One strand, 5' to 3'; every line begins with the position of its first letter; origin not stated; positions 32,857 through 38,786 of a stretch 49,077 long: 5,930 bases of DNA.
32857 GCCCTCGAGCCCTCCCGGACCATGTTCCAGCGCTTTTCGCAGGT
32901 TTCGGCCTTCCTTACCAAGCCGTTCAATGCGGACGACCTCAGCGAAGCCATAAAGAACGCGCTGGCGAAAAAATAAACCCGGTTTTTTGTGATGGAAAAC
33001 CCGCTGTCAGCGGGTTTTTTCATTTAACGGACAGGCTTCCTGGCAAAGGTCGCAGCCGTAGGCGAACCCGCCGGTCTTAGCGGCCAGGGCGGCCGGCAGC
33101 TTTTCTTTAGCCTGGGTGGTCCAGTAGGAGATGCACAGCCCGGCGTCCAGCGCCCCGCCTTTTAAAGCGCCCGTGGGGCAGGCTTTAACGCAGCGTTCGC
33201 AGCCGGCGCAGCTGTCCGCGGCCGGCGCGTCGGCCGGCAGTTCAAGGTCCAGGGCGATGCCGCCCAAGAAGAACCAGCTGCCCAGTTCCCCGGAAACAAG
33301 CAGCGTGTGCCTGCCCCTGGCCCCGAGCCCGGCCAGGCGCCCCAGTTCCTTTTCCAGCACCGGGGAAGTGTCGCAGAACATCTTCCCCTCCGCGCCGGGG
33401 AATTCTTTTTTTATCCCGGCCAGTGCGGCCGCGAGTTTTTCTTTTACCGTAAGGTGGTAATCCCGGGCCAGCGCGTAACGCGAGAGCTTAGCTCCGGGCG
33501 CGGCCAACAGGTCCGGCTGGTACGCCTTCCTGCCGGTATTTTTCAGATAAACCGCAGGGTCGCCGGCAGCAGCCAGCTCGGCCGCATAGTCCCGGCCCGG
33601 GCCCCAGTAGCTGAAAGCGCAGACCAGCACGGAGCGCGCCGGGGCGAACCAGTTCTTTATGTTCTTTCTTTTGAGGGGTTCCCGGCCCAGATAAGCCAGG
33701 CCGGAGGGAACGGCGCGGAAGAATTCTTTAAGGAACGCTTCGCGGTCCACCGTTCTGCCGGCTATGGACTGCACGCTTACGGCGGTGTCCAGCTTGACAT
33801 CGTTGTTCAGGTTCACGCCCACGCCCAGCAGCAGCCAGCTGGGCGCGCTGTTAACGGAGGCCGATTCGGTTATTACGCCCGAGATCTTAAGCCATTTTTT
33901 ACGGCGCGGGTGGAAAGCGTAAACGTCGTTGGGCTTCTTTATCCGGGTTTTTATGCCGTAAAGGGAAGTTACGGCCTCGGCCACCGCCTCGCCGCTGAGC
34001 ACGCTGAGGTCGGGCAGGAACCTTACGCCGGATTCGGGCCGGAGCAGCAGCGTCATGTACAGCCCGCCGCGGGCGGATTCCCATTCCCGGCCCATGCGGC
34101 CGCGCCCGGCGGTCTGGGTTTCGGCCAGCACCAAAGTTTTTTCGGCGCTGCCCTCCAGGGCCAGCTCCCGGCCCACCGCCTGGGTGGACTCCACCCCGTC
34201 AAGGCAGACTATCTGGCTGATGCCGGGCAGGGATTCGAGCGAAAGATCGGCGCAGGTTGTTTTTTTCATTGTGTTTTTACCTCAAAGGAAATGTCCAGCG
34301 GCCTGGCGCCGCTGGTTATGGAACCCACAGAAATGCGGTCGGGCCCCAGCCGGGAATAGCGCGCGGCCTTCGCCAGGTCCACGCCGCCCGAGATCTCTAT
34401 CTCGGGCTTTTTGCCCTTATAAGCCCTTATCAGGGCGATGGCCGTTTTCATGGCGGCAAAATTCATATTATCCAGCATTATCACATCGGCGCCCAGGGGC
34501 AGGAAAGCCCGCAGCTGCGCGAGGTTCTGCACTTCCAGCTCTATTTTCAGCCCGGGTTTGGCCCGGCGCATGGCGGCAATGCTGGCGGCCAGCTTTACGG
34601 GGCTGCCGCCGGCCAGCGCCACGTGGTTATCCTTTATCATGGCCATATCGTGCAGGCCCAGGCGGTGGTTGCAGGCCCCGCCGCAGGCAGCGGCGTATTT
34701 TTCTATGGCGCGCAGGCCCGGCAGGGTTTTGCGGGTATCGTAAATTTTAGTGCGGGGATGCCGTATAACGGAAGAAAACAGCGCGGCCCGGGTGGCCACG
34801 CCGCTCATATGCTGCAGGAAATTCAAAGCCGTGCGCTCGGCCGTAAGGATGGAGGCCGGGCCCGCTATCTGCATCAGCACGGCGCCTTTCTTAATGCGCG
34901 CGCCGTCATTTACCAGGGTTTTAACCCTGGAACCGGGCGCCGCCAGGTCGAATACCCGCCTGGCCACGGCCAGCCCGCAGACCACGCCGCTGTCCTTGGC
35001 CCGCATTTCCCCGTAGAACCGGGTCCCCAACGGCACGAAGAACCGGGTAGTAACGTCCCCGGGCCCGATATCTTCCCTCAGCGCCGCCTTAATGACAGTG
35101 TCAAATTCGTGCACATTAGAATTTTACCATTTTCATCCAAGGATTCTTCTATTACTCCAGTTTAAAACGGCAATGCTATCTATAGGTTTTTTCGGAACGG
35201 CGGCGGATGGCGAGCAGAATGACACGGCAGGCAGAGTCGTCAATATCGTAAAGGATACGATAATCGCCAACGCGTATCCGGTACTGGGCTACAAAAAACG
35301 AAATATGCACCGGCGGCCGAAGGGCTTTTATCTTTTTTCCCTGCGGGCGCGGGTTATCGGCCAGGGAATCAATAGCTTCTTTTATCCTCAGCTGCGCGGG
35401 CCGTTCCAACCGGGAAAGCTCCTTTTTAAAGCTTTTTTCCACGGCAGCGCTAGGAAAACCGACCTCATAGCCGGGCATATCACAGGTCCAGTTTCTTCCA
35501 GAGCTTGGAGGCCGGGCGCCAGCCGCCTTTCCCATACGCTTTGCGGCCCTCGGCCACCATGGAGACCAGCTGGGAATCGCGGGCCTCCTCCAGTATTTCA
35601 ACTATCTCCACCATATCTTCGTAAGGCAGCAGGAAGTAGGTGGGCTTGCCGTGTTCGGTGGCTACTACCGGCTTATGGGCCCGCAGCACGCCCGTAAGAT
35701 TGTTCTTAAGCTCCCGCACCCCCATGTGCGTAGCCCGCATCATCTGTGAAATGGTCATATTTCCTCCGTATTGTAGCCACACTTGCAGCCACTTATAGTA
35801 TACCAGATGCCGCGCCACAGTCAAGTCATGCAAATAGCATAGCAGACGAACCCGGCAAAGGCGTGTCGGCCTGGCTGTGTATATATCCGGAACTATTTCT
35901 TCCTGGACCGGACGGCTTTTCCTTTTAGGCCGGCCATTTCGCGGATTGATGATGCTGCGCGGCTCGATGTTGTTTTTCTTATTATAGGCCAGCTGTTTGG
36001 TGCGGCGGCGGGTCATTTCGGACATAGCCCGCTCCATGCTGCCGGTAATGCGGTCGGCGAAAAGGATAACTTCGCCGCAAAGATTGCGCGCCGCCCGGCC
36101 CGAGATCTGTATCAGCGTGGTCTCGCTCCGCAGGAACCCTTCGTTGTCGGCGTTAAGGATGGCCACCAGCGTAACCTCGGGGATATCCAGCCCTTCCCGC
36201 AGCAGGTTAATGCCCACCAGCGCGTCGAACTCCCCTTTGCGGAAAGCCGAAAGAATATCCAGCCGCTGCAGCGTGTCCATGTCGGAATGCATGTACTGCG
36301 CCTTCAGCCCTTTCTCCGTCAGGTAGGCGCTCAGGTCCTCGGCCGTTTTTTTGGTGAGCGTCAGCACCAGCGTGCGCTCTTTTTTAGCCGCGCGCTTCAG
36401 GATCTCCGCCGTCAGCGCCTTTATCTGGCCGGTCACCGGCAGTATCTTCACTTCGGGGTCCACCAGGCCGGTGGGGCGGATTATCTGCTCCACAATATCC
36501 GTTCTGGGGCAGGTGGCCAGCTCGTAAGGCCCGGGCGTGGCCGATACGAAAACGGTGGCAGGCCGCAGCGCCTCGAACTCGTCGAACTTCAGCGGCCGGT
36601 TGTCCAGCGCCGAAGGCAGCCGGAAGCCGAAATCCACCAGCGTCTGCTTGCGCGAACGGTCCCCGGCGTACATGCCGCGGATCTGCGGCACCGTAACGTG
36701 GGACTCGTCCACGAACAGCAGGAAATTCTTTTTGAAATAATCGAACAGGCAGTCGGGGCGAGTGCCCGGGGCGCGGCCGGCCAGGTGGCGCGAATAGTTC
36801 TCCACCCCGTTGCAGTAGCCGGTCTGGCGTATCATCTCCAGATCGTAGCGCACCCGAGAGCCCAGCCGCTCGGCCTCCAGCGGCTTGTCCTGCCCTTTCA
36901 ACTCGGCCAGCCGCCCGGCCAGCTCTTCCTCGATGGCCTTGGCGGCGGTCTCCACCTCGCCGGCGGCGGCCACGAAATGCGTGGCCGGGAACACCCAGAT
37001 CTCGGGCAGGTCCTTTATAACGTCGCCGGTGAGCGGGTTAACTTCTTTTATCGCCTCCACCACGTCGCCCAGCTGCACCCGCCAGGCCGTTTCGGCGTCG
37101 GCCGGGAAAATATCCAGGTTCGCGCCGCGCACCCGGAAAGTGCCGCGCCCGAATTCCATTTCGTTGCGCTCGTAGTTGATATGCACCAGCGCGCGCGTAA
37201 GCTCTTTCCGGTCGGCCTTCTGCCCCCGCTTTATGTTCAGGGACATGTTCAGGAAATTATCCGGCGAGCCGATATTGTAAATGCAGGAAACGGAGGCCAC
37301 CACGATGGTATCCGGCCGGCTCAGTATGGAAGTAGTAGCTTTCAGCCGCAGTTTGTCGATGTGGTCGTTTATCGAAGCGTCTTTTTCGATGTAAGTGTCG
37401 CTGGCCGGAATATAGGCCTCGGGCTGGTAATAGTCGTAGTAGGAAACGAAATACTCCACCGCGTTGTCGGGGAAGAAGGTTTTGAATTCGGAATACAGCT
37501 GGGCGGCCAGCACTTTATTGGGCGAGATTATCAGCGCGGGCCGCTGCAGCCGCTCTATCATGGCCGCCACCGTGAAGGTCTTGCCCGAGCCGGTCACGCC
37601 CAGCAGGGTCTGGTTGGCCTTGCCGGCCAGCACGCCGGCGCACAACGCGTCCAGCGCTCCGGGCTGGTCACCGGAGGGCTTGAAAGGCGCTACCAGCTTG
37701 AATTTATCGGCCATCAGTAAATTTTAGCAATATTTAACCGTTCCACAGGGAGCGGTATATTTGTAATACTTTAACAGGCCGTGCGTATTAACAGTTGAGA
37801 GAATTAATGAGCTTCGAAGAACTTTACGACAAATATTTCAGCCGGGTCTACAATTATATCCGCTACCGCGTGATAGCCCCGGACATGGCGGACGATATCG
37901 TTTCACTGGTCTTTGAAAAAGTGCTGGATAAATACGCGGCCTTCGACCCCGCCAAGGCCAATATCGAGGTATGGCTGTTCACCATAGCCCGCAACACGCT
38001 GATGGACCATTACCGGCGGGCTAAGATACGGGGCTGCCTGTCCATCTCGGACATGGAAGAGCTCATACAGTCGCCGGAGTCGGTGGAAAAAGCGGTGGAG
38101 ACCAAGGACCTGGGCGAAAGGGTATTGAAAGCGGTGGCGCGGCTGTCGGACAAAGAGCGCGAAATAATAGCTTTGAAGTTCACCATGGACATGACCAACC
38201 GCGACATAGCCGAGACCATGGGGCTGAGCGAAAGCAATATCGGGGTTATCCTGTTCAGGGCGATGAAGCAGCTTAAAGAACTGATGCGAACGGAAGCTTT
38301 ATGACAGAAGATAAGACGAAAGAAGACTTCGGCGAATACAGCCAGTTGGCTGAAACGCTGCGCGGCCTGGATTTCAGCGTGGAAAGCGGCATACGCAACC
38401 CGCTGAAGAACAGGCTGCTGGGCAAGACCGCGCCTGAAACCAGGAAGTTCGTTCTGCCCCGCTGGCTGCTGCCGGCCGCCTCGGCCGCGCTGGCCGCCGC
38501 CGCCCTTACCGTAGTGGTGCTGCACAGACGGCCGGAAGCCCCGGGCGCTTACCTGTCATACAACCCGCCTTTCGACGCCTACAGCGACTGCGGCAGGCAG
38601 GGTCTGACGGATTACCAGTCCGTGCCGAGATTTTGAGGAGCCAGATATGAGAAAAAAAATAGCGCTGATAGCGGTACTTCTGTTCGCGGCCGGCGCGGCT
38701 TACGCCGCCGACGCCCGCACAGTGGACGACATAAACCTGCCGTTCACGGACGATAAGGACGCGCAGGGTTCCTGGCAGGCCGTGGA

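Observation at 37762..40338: ECF sigma / minimal anti-sigma operon whose dedicated output is two paralogous secreted proteins made of four copies of an unrecognised ~110-aa domain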

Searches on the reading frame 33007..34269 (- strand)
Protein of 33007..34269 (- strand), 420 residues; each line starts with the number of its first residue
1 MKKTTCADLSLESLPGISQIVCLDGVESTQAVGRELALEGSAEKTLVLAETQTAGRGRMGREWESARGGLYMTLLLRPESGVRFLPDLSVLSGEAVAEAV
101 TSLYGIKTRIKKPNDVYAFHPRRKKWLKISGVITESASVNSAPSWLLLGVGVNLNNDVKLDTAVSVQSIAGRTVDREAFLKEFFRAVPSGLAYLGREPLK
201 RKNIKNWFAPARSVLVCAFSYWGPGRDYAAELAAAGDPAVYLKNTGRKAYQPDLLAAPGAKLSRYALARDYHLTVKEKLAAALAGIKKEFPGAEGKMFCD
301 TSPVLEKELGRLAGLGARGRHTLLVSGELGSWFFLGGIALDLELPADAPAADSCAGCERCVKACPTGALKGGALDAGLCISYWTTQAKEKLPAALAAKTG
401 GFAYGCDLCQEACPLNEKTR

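Call 52: search_protein_families(library=pfam, proteins=[window:33007-34269:-], max_evalue=0.001)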
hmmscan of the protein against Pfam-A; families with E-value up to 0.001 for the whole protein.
window:33007-34269:- (420 aa): 11 families
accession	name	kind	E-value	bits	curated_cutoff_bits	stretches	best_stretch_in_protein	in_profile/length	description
PF13484.11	Fer4_16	-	1.1e-15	58.6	30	1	354-416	2-66/66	4Fe-4S double cluster binding domain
PF03099.24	BPL_LplA_LipB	-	3.1e-14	53.4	21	1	35-153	15-133/133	Biotin/lipoate A/B protein ligase family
PF08331.15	QueG_DUF1730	-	1.4e-12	47.7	25.1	1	201-301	1-77/77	Epoxyqueuosine reductase QueG, DUF1730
PF00037.32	Fer4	-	2.5e-06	27.5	21.1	1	352-370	6-24/24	4Fe-4S binding domain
PF14697.11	Fer4_21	-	2.6e-05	24.7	35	0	351-367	38-55/59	4Fe-4S dicluster domain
PF13183.11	Fer4_8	-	0.0001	23.2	27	0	349-367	49-67/68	4Fe-4S dicluster domain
PF12837.12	Fer4_6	-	0.00011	22.5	25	1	351-369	6-24/24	4Fe-4S binding domain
PF13187.11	Fer4_9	-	0.00013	22.3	27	0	353-368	36-51/52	4Fe-4S dicluster domain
PF25160.1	LdpA_Fe-S-bd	-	0.00035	20.7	27.6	0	351-369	25-43/49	LdpA Fe-S cluster-binding domain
PF12800.12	Fer4_4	-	0.00055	20.5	24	0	352-367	2-17/17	4Fe-4S binding domain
PF12838.12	Fer4_7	-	0.00073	20.4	27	0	354-414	2-49/52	4Fe-4S dicluster domain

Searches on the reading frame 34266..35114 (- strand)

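Call 52: search_protein_families(library=pfam, proteins=[window:34266-35114:-], max_evalue=0.001)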
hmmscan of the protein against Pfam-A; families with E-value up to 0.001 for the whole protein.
window:34266-35114:- (282 aa): 2 families
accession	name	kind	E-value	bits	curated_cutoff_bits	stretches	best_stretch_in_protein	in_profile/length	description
PF01729.25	QRPTase_C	-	4.5e-48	163.6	23.1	1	106-277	1-168/169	Quinolinate phosphoribosyl transferase, C-terminal domain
PF02749.22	QRPTase_N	-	3.8e-21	75.5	27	1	20-104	1-82/82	Quinolinate phosphoribosyl transferase, N-terminal domain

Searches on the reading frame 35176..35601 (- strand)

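Call 52: search_protein_families(library=pfam, proteins=[window:35176-35601:-], max_evalue=0.001)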
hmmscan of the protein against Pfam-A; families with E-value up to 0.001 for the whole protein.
window:35176-35601:- (141 aa): 1 family
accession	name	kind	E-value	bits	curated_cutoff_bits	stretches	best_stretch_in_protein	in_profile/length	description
PF05016.21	ParE_toxin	-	1.5e-09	38.7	23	1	56-137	5-87/89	ParE toxin of type II toxin-antitoxin system, parDE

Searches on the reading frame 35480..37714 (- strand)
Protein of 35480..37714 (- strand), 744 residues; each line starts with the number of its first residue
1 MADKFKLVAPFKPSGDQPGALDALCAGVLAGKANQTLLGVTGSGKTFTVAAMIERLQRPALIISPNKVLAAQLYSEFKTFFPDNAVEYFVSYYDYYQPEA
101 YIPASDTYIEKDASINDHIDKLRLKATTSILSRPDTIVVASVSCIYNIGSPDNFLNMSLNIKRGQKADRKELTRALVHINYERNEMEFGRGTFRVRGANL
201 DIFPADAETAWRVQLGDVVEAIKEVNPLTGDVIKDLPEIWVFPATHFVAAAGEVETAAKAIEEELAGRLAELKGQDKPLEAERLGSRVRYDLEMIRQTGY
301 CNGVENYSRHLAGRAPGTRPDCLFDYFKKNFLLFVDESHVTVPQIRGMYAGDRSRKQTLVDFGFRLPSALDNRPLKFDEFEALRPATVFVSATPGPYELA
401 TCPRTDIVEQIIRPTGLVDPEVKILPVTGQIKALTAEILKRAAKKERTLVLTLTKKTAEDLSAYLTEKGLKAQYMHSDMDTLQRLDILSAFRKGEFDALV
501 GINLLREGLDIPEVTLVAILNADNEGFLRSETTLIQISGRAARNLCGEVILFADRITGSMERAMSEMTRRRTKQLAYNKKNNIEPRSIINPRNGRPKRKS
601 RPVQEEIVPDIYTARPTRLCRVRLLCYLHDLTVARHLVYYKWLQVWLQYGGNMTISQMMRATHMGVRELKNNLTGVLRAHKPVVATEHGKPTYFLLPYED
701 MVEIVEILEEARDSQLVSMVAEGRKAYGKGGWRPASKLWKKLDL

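Call 52: search_protein_families(library=pfam, proteins=[window:35480-37714:-], max_evalue=0.001)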
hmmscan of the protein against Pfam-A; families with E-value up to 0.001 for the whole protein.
window:35480-37714:- (744 aa): 5 families
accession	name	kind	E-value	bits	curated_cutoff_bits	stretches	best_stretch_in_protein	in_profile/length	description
PF17757.6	UvrB_inter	-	3.8e-27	94.7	22.9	1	159-247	1-91/91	UvrB interaction domain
PF00271.37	Helicase_C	-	5.8e-21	75.3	23.5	1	432-544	4-109/110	Helicase conserved C-terminal domain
PF12344.14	UvrB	-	1.2e-16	60.7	27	1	551-589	1-39/43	Ultra-violet resistance protein B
PF04851.21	ResIII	-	1.4e-08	35.3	22.5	1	16-86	7-82/164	Type III restriction enzyme, res subunit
PF00270.35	DEAD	-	2.2e-06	27.9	26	1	29-87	12-77/167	DEAD/DEAH box helicase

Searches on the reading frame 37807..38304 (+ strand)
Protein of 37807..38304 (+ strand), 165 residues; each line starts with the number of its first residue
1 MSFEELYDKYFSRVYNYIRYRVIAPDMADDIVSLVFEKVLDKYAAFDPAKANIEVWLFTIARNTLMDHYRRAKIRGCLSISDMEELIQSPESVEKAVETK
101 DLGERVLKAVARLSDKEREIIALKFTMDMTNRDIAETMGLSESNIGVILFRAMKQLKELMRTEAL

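Call 3: search_protein_families(library=pfam, proteins=[window:37807-38304:+], max_evalue=1)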
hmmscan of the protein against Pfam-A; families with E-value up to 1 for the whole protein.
window:37807-38304:+ (165 aa): 13 families
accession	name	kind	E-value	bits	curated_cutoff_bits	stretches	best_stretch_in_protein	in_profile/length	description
PF04542.20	Sigma70_r2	-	2.7e-13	49.9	24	1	6-73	1-69/71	Sigma-70 region 2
PF08281.18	Sigma70_r4_2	-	1.5e-12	47.4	25.7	1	104-156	2-54/54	Sigma-70, region 4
PF04545.22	Sigma70_r4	-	8.8e-11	41.6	24.1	1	110-158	2-50/50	Sigma-70, region 4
PF00196.25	GerE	-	0.00013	22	23.5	1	112-162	2-51/57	Bacterial regulatory proteins, luxR family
PF04967.18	HTH_10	-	0.0025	18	23.1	1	129-156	24-51/53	HTH DNA binding domain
PF07638.17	Sigma70_ECF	-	0.005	17.2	21.1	1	57-145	79-168/185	ECF sigma factor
PF13936.12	HTH_38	-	0.0066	16.6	27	1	112-143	4-35/44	Helix-turn-helix domain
PF17762.8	HTH_ParB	-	0.0076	16.8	22.6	1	80-122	37-79/102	ParB HTH domain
PF14178.11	YppF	-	0.009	16.3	24.7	1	60-89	19-48/59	YppF-like protein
PF06530.18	Phage_antitermQ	-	0.033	14.6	26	1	107-153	57-103/118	Phage antitermination protein Q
PF13545.12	HTH_Crp_2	-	0.062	13.7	27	1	104-145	1-39/70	Crp-like helix-turn-helix domain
PF13412.12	HTH_24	-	0.094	12.7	21.9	1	129-146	18-35/48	Winged helix-turn-helix DNA-binding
PF21291.3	CYNS_N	-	0.13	12.7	27.1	1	119-143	7-31/69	Cyanate hydratase, N-terminal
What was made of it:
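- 37807..38304 (+): ECF (group 4) sigma-70 family sigma factor, 165 aa. Pfam Sigma70_r2 and Sigma70_r4_2 with no r3 (call 3).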

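Call 4: search_protein_families(library=ncbifam, proteins=[window:37807-38304:+], max_evalue=1)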
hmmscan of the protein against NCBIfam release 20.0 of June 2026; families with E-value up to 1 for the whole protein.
window:37807-38304:+ (165 aa): 129 families (the best 25 are shown)
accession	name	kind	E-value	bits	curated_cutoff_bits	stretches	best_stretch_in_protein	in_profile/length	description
TIGR02952.1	Sig70_famx2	equivalog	1.8e-42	145.1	206.45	1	3-160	13-170/170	ECF subfamily RNA polymerase sigma factor, BldN family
TIGR02937.1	sigma70-ECF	superfamily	4.9e-31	107.6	42.9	1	2-159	2-164/165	sigma-70 family RNA polymerase sigma factor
TIGR02985.1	Sig70_bacteroi1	subfamily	4.2e-30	105.1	126.4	1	2-158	2-160/162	RNA polymerase sigma-70 factor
NF009166.1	PRK12513.1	equivalog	2.9e-24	85.9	206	1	2-162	23-188/193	RNA polymerase sigma factor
TIGR02950.1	SigM_subfam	subfamily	1.2e-23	83.7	147.95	1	3-160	2-158/159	RNA polymerase sigma factor, SigM family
NF007220.0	PRK09639.1-5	equivalog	2.3e-22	79.6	260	1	2-163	4-167/181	RNA polymerase sigma factor SigX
NF004113.0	PRK05602.1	equivalog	6.2e-22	78.3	208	1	3-162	47-203/211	RNA polymerase sigma factor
NF058625.1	sigma_PG0214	equivalog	1.5e-21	76.8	130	1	3-161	6-162/170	GFO_1088 family ECF-type sigma factor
NF007215.0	PRK09637.1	equivalog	4.3e-21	75.7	212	1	1-161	1-155/181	RNA polymerase sigma factor SigZ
NF007226.0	PRK09644.1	equivalog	1.2e-20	74.3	199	1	1-163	1-160/166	RNA polymerase sigma factor SigM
TIGR02959.1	SigZ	equivalog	6.1e-20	71.7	168.65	1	8-161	2-149/170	RNA polymerase sigma factor SigZ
NF006930.0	PRK09415.1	subfamily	2.5e-19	69.8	198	1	11-162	30-177/179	RNA polymerase factor sigma C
NF009168.0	PRK12515.1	subfamily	1.5e-18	67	236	1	3-163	24-182/189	RNA polymerase sigma factor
TIGR02989.1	Sig-70_gvs1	subfamily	2.3e-17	63.4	124.55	1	2-158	2-156/158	RNA polymerase sigma-70 factor, Rhodopirellula/Verrucomicrobium family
TIGR02983.1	SigE-fam_strep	subfamily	7.5e-16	58.4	141.55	1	2-163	7-161/162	SigE family RNA polymerase sigma factor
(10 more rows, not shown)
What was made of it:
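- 37807..38304 (+): TIGR02937 scores 107.6 bits against a cut-off of 42.9 (call 4).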

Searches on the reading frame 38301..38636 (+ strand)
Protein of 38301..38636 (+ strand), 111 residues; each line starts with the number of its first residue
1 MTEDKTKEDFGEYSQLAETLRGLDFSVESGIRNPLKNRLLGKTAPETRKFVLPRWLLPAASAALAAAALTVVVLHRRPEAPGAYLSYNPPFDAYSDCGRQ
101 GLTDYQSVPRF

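Call 3: search_protein_families(library=pfam, proteins=[window:38301-38636:+], max_evalue=1)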
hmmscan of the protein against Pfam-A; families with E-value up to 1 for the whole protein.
window:38301-38636:+ (111 aa): 0 families

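Call 4: search_protein_families(library=ncbifam, proteins=[window:38301-38636:+], max_evalue=1)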
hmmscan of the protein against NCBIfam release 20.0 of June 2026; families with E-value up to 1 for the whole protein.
window:38301-38636:+ (111 aa): 3 families
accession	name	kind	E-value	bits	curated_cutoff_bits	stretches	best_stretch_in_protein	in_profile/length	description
NF038083.1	CU044_5270_fam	subfamily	3.2e-05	23.9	100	1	35-82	8-58/284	CU044_5270 family protein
NF052375.1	antisigma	equivalog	0.025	14.6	100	1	13-79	32-111/217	anti-sigma factor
NF058571.1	GVDTG_CTERM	domain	0.042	14.2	29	1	56-77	23-43/44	GVDTG sorting domain-containing protein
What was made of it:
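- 38301..38636 (+): Mini anti-sigma candidate, 111 aa. It has about 54 cytoplasmic residues, one membrane span, and a periplasmic stretch of about 36 aa ending in a conserved tail (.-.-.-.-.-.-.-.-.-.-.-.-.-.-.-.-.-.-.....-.-COOH). No Pfam family and only weak NCBIfam hits (calls 3, 4).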
